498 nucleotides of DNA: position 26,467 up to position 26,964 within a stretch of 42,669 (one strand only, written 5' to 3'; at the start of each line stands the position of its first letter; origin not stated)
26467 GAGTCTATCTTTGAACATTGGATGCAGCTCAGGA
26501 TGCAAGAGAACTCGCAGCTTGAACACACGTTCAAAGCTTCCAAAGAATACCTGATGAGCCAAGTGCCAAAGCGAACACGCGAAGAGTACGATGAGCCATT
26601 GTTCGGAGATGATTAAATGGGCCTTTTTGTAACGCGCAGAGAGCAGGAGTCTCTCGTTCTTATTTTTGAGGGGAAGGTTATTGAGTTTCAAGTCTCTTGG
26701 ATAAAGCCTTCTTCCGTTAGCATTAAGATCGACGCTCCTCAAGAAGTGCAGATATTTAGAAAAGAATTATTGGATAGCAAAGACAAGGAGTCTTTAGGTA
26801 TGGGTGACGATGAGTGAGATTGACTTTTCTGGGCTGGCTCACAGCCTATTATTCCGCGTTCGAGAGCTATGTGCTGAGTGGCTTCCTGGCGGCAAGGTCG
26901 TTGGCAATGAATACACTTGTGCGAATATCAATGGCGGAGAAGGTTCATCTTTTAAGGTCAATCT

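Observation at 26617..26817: Phage-encoded CsrA/RsmA homologue translationally coupled to the primase gene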

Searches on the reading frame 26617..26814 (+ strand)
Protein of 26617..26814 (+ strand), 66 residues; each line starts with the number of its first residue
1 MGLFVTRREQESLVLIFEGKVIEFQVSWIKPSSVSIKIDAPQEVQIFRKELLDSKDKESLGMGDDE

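Call 3: search_protein_families(library=pfam, proteins=[window:26617-26814:+], max_evalue=1)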
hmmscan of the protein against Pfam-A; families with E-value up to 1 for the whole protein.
window:26617-26814:+ (66 aa): 1 family
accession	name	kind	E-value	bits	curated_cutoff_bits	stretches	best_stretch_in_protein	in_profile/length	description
PF02599.21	CsrA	-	1.5e-10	41.3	27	1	3-54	2-50/53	Global regulator protein family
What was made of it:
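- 26617..26817 (+): csrA-like gene, 66 aa plus TGA stop. It encodes a divergent CsrA-family protein. PF02599 at 41.3 bits against 27 (call 3).
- On CsrA/RsmA family (Pfam PF02599): 41.3 bits against 27, E 1.5e-10, residues 3-54 on profile positions 2-50 of 53 (call 3).
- Checked: It hits PF02599 CsrA at 41.3 bits (gathering score 27, E 1.5e-10), covering residues 3-54 against profile positions 2-50 of 53 (call 3).
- Family: Pfam CsrA at 41.3 bits against a cut-off of 27 (call 3).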

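Call 4: search_protein_families(library=phrogs, proteins=[window:26617-26814:+], max_evalue=0.01)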
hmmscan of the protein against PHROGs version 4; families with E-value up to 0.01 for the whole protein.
window:26617-26814:+ (66 aa): 2 families
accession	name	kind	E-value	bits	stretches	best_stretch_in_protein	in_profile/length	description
phrog_9500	-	transcription regulation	0.00016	22.6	1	3-58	2-54/65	CsrA-like regulator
phrog_31572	-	unknown function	0.0082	17.2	1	3-55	2-51/105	-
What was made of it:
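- On Phage CsrA-like regulators (PHROG 9500): E 1.6e-4 at 22.6 bits (call 4).
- Checked: It also hits PHROG 9500 'CsrA-like regulator' at E 1.6e-4 (call 4).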

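Call 5: search_solved_structures(query=window:26617-26814:+, max_evalue=10, show_alignments=3)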
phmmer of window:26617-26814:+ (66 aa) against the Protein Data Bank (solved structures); distinct sequences matched with E-value up to 10: 10.
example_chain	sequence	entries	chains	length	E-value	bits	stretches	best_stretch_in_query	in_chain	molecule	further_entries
5dmb_D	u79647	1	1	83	0.0086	19.3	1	1-52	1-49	Carbon storage regulator homolog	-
1y00_A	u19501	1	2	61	0.016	18.4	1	3-53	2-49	Carbon storage regulator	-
7yr6_E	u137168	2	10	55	0.017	18.4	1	3-58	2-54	Translational regulator CsrA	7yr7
2bti_A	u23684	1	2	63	0.017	18.4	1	3-53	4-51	CARBON STORAGE REGULATOR HOMOLOG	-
5z38_F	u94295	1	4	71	0.022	18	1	3-53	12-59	wild type CsrA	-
1vpz_A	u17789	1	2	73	0.024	17.9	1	3-58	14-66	Carbon storage regulator homolog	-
1t3o_A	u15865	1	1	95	0.13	15.6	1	18-53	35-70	Carbon storage regulator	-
5z38_E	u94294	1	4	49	0.48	13.8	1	3-48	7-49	Truncated-CsrA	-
4zkd_A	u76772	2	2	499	0.51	13.8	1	6-54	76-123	Superkiller protein 7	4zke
5g06_P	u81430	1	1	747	0.77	13.2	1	6-54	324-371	SUPERKILLER PROTEIN 7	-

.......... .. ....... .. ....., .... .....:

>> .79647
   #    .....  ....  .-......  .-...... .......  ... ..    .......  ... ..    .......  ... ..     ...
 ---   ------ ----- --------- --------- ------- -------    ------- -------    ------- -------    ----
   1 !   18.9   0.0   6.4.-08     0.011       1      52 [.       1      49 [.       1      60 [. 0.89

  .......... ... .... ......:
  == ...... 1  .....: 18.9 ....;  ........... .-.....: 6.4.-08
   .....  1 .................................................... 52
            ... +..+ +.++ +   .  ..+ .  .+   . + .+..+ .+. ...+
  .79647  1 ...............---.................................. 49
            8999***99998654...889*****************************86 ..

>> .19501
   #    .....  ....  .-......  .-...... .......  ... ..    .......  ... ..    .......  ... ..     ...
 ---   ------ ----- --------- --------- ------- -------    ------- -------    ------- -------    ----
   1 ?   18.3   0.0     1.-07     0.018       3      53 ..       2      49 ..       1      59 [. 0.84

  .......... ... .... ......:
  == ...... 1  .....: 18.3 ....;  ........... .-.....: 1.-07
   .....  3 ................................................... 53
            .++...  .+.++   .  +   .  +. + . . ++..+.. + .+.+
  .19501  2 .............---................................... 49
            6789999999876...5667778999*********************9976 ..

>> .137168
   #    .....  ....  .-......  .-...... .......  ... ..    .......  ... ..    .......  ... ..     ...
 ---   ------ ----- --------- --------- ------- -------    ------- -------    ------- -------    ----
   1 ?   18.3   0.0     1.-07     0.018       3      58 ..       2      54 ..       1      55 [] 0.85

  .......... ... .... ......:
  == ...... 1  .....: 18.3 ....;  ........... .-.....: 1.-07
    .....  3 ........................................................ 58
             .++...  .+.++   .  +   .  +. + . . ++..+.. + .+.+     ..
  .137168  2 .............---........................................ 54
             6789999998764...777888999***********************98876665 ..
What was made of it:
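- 26617..26817 (+): PDB sequence hits (call 5).
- Checked: The eight best PDB sequence matches are all CsrA/RsmA (call 5).
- Eight of the top eight PDB sequence hits are CsrA/RsmA (call 5).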

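Call 7: search_dna_similar(query=window:26617-26814:+, collection=phages, mode=protein, max_rows=40, max_evalue=0.01)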
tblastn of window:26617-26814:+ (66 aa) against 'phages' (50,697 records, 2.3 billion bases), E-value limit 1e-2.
No match.

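Call 8: find_homologous_proteins(query=window:26617-26814:+, max_evalue=0.001)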
Query window:26617-26814:+ (66 aa): 5 proteins with E <= 0.001 among 5 candidates.
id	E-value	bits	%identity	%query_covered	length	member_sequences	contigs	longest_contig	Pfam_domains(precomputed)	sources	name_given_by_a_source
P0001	4.2e-34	132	100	100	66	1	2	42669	PF02599.22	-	-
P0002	9.2e-33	128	97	100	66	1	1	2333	PF02599.22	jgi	-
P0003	2.0e-32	127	97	100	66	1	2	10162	PF02599.22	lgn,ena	-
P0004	2.3e-31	123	97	97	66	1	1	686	PF02599.22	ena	-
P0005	1.9e-24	102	73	100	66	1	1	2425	PF02599.22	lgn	-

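Call 13: find_encoding_contigs(protein=P0003, flank=10000, max_places=4)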
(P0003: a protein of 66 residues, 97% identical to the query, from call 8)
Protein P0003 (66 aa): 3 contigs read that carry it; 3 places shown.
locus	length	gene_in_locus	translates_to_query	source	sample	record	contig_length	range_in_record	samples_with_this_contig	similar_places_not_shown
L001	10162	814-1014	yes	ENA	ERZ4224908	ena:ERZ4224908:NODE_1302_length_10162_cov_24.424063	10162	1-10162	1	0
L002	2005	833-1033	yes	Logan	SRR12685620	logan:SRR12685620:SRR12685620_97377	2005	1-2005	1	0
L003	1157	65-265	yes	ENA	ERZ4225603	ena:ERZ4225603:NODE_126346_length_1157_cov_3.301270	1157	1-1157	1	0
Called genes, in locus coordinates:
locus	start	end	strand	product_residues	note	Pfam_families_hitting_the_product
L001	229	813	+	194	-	-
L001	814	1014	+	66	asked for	PF02599:CsrA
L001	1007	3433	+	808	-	PF19898:DUF6371 (faint), PF05272:VapE-like_dom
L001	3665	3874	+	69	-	-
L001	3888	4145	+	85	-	-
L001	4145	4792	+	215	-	PF03592:Terminase_2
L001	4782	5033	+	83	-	PF02810:SEC-C (weak)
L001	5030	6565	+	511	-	-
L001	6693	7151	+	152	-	-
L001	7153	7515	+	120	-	-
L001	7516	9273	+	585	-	PF12236:Head-tail_con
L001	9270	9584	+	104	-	PF25181:Phage_Bbp19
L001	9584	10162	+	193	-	?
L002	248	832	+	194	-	-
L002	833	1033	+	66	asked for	PF02599:CsrA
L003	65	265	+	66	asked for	PF02599:CsrA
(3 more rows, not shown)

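Call 14: find_encoding_contigs(protein=P0005, flank=10000, max_places=4)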
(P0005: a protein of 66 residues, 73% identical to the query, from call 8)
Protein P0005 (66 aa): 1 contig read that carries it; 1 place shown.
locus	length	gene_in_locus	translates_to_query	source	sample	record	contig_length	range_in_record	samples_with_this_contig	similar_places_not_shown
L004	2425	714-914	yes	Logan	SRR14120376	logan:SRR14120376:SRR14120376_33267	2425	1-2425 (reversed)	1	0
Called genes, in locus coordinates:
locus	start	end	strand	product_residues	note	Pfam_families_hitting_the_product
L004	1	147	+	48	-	?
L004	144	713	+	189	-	-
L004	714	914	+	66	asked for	PF02599:CsrA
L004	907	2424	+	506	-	?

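Call 26: search_protein_representatives(protein=window:26617-26814:+)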
Query: 66 residues. Proteins with E-value up to 0.001 (for the whole library): 24; up to 1e-10: 1; up to 1e-30: 1. The best 24 are listed.
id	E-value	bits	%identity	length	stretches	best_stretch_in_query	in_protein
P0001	1.3e-34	131.8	100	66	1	1-66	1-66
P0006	6.4e-06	41.7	45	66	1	3-58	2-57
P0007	8.8e-06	41.3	39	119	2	5-63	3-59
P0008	1.2e-05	40.9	49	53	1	3-53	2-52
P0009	1.6e-05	40.5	42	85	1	3-54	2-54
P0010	1.6e-05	40.5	34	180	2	2-58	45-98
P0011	1.8e-05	40.4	46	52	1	3-52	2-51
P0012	1.9e-05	40.3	34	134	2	3-56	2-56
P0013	1.2e-04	37.7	52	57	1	3-54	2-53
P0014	2.2e-04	36.9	49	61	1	3-55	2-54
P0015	2.3e-04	36.8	40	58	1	5-59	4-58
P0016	2.4e-04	36.8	34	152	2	2-55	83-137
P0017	2.4e-04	36.8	41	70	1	2-55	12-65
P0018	3.4e-04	36.3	51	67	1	2-56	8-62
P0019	3.5e-04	36.3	42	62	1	4-56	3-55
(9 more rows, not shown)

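Call 50: find_related_loci(query=window:26617-26814:+, collection=viral_contigs, flank=5000)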
Query window:26617-26814:+ (66 aa) in viral_contigs; peptide patterns used: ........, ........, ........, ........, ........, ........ (x = any residue, [..] = any of these).
21 stretches matched a pattern, but none encodes a relative of the query by tblastn (E <= 1e-3).

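Call 53: find_homologous_proteins(query=A1, max_evalue=0.00001)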
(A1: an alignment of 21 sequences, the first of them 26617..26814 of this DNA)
Query A1 (21 sequences) (66 aa, profile of the alignment): 6344 proteins with E <= 0.00001 among 7770 candidates; the best 120 are listed.
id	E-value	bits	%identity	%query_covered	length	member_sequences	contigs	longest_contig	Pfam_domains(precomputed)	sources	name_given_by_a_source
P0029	4.8e-25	105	35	77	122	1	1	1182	PF02599.22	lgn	-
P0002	6.6e-25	104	97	100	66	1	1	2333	PF02599.22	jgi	-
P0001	9.3e-25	104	100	100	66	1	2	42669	PF02599.22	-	-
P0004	9.9e-25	104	97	97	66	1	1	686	PF02599.22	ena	-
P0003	1.1e-24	103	97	100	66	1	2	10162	PF02599.22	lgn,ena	-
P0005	1.3e-23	100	73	100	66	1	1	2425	PF02599.22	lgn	-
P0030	6.7e-20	88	29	79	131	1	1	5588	PF02599.22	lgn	-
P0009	7.2e-20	88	42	77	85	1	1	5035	PF02599.22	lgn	-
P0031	7.7e-19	85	35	79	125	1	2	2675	PF02599.22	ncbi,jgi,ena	-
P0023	8.3e-19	85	39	85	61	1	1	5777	PF02599.22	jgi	jgi:carbon storage regulator CsrA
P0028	8.6e-19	85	37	77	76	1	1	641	PF02599.22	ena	-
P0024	1.7e-18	84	38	83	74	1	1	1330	PF02599.22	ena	-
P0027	1.8e-18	83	42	86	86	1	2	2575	PF02599.22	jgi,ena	-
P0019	2.3e-18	83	43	80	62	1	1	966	PF02599.22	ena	-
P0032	2.3e-18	83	39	77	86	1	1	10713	PF02599.22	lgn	-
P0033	3.6e-18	83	45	79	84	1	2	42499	PF02599.22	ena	-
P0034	4.8e-18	82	40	86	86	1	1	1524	PF02599.22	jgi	-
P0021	5.5e-18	82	43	79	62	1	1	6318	PF02599.22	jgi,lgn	jgi:carbon storage regulator CsrA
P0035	6.4e-18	82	43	77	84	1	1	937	PF02599.22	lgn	-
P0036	2.4e-17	80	42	85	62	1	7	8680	PF02599.22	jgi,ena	jgi:carbon storage regulator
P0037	2.7e-17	80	41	33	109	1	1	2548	PF02599.22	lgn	-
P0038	3.6e-17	79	38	76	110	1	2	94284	PF02599.22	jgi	jgi:carbon storage regulator CsrA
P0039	3.7e-17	79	33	79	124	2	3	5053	PF02599.22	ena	-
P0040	1.1e-16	78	37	77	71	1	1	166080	PF02599.22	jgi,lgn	jgi:carbon storage regulator CsrA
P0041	1.5e-16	77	29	79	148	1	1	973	PF02599.22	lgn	-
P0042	2.2e-16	77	41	77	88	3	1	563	PF02599.22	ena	-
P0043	4.9e-16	76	38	79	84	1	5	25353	PF02599.22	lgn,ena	-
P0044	7.7e-16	75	37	86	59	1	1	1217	PF02599.22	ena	-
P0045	1.5e-15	74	40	79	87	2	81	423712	PF02599.22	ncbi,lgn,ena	-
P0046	1.6e-15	74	46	80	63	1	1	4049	PF02599.22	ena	-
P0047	2.1e-15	74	44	82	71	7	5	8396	PF02599.22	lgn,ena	-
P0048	2.5e-15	73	41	86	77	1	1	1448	PF02599.22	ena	-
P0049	3.2e-15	73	41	97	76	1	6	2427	PF02599.22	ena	-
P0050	3.2e-15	73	41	97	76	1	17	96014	PF02599.22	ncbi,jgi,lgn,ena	-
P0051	4.3e-15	73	30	79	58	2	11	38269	PF02599.22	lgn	-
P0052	4.4e-15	73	32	86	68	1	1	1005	PF02599.22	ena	-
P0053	4.6e-15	73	39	82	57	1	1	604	PF02599.22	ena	-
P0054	8.2e-15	72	32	89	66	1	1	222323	PF02599.22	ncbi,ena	-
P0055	1.2e-14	71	41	88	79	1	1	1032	PF02599.22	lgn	-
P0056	1.3e-14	71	40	82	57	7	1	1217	PF02599.22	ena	-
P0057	1.3e-14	71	30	86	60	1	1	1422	PF02599.22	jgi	jgi:carbon storage regulator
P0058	1.5e-14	71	46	53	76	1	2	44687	PF02599.22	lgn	-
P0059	1.6e-14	71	46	79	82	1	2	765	PF02599.22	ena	-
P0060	1.7e-14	71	45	88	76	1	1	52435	PF02599.22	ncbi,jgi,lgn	jgi:carbon storage regulator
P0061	1.8e-14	71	45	88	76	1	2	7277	PF02599.22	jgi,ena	-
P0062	1.8e-14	71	41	88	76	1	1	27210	PF02599.22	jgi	-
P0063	1.8e-14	71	36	79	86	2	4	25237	PF02599.22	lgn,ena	-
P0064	1.9e-14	71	42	97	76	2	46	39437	PF02599.22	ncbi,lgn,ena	-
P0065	2.0e-14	71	40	88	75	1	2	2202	PF02599.22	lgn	-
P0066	2.2e-14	70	40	88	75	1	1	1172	PF02599.22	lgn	-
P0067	2.3e-14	70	34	83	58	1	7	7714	PF02599.22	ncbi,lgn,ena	-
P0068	2.4e-14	70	43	88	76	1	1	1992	PF02599.22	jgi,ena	-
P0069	2.7e-14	70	37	77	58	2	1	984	PF02599.22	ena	-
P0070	3.5e-14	70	41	88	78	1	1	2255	PF02599.22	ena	-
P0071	3.6e-14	70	32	85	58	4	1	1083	PF02599.22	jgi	-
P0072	4.0e-14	70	37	77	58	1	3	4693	PF02599.22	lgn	-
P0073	4.1e-14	70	38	88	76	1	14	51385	PF02599.22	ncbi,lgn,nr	ncbi:MAG: carbon storage regulator CsrA [Tissierellia bacterium]|nr:carbon storage regulator CsrA [T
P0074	4.3e-14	69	37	86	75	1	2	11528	PF02599.22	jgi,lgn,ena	-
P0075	4.9e-14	69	33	86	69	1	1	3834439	PF02599.22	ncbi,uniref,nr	ncbi:carbon storage regulator CsrA [Bacillus alkalisoli]|uniref:carbon storage regulator CsrA n=1 Ta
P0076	5.3e-14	69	40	88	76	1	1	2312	PF02599.22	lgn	-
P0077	5.4e-14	69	43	86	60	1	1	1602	PF02599.22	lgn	-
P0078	5.8e-14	69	43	77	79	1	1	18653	PF02599.22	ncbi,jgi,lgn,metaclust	metaclust:\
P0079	6.3e-14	69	49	53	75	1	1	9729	PF02599.22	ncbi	-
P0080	6.3e-14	69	36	89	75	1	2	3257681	PF02599.22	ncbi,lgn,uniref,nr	ncbi:carbon storage regulator CsrA [Serpentinicella alkaliphila]|uniref:Translational regulator CsrA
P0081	6.4e-14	69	41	77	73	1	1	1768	PF02599.22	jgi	jgi:carbon storage regulator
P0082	6.5e-14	69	45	47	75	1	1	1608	PF02599.22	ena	-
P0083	6.6e-14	69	38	88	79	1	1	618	PF02599.22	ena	-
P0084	6.6e-14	69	38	88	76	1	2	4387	PF02599.22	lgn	-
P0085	6.9e-14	69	46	53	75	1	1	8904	PF02599.22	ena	-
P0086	7.2e-14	69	38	88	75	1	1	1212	PF02599.22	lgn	-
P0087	7.2e-14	69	40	88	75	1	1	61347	PF02599.22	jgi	-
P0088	7.4e-14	69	43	77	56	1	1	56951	PF02599.22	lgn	-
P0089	8.1e-14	69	46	53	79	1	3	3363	PF02599.22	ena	-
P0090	8.7e-14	68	41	88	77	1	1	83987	PF02599.22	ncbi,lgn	ncbi:MAG: carbon storage regulator CsrA [Bacillota bacterium]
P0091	9.0e-14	68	40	88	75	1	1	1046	PF02599.22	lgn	-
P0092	1.0e-13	68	-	-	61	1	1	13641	PF02599.22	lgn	-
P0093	1.0e-13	68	40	88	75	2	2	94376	PF02599.22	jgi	-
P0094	1.1e-13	68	43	53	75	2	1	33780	PF02599.22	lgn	-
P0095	1.2e-13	68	43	74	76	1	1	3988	PF02599.22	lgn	-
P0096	1.2e-13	68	35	77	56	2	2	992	PF02599.22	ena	-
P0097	1.3e-13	68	36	88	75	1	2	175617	PF02599.22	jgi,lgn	-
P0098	1.3e-13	68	40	88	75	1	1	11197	PF02599.22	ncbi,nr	ncbi:MAG TPA: carbon storage regulator CsrA, partial [Clostridia bacterium]|nr:carbon storage regula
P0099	1.3e-13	68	40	88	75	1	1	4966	PF02599.22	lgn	-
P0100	1.4e-13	68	44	76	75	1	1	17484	PF02599.22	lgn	-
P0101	1.4e-13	68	36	88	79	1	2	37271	PF02599.22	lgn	-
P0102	1.4e-13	68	40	88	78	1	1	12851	PF02599.22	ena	-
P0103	1.5e-13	68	41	88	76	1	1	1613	PF02599.22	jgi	jgi:carbon storage regulator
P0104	1.5e-13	68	46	53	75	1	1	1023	PF02599.22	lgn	-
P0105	1.6e-13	68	45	74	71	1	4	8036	PF02599.22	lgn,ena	-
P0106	1.8e-13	68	43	88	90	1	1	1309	PF02599.22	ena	-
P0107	1.8e-13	67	32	85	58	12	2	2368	PF02599.22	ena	-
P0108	1.8e-13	67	30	85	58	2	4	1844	PF02599.22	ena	-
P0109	1.8e-13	67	38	88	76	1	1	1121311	PF02599.22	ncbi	-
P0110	1.8e-13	67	39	89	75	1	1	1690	PF02599.22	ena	-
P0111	1.9e-13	67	38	88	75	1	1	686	PF02599.22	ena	-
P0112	1.9e-13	67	39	74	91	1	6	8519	PF02599.22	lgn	-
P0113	1.9e-13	67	50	33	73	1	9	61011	PF02599.22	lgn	-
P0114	1.9e-13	67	38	88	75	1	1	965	PF02599.22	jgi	jgi:carbon storage regulator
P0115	1.9e-13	67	38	88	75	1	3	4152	PF02599.22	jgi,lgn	jgi:carbon storage regulator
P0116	1.9e-13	67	45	74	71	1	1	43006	PF02599.22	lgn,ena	-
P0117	2.0e-13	67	36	83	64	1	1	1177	PF02599.22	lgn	-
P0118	2.0e-13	67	40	88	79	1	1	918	PF02599.22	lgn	-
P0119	2.1e-13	67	40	88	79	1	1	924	PF02599.22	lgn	-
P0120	2.2e-13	67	30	79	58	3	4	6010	PF02599.22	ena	-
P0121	2.2e-13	67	48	41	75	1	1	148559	PF02599.22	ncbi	-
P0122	2.3e-13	67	37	89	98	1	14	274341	PF02599.22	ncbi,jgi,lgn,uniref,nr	ncbi:carbon storage regulator CsrA [Thermanaerothrix sp.]|jgi:carbon storage regulator|uniref:carbon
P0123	2.4e-13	67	41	74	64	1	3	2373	PF02599.22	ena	-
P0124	2.5e-13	67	45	74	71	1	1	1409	PF02599.22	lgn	-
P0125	2.6e-13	67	38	88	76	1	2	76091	PF02599.22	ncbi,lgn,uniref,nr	ncbi:carbon storage regulator CsrA [Clostridium sp. Cult2]|uniref:carbon storage regulator CsrA n=1 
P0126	2.7e-13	67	45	80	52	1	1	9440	PF02599.22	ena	-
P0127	2.8e-13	67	50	33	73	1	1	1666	PF02599.22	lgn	-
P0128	2.8e-13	67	37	86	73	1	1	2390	PF02599.22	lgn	-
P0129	2.8e-13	67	40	88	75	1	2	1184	PF02599.22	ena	-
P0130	2.8e-13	67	44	79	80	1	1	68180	PF02599.22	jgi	jgi:carbon storage regulator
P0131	2.9e-13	67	32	85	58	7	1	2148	PF02599.22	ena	-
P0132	2.9e-13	67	44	94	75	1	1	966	PF02599.22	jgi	-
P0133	2.9e-13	67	35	77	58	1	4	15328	PF02599.22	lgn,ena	-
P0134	2.9e-13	67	44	94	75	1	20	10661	PF02599.22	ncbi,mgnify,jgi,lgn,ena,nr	ncbi:MAG TPA: carbon storage regulator CsrA [Bacillota bacterium]|mgnify:FL=1|jgi:carbon storage reg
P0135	2.9e-13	67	44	94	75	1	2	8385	PF02599.22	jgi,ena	-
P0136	2.9e-13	67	44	94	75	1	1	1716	PF02599.22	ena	-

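Call 54: predict_structure(alignment_id=A1)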
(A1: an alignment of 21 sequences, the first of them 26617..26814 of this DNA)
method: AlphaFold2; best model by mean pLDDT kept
length: 66 residues; sequences in the alignment: 21
mean_pLDDT: 85.2   pTM: 0.63
mean pLDDT of the five models: 85.2, 85.1, 84.7, 84.7, 84.6
residues with pLDDT >= 90: 44; 70-90: 9; 50-70: 9; < 50: 4
segments of 3 or more residues with pLDDT < 50: 63-66
pLDDT, mean of each block of 10 residues (from residue 1): 92 95 97 96 91 64 46
secondary structure, 60 per line:
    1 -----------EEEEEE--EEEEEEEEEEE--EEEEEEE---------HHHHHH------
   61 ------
elements in order: E12-17 E20-30 E33-39 H49-54
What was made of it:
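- On CsrA/RsmA family (Pfam PF02599): 66 aa. The AF2 model has pLDDT 85, strands at 12-17, 20-30 and 33-39, a helix at 49-54, and extended β1 and β5 (call 54). Only a monomer could be modelled. β1 and β5 are unpaired in the monomer model, which is consistent with strand swapping but does not prove it (call 54).
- Structure: AF2 model at pLDDT 85, with β1 and β5 left unpaired, as expected for a strand-swapped dimer modelled as a monomer (call 54).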

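Call 56: find_encoding_contigs(protein=P0033, flank=6000, max_places=2)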
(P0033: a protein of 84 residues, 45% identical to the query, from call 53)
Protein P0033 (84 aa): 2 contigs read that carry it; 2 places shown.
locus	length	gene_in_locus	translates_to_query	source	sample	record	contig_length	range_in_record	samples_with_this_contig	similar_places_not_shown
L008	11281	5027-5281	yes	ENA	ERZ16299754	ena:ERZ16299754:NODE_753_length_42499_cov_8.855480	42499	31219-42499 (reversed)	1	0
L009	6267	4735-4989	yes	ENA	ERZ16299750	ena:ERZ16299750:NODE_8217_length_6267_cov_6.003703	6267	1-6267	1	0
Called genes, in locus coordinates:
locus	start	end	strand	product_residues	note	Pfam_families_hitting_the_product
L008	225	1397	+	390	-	PF02119:FlgI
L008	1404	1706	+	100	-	-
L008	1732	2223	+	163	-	PF05130:FlgN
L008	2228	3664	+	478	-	PF22638:FlgK_D1, PF06429:Flg_bbr_C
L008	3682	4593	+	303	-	PF00669:Flagellin_N (weak)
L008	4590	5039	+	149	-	PF02623:FliW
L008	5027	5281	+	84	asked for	PF02599:CsrA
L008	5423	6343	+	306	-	PF00701:DHDPS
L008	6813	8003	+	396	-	PF00009:GTP_EFTU, PF03144:GTP_EFTU_D2, PF03143:GTP_EFTU_D3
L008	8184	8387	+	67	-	PF00584:SecE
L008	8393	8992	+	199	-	PF02357:NusG, PF00467:KOW (weak)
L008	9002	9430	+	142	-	PF03946:Ribosomal_L11_N, PF00298:Ribosomal_L11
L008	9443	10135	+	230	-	PF00687:Ribosomal_L1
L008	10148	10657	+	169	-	PF00466:Ribosomal_L10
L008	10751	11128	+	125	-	PF16320:Ribosomal_L12_N, PF00542:Ribosomal_L12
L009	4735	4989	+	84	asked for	PF02599:CsrA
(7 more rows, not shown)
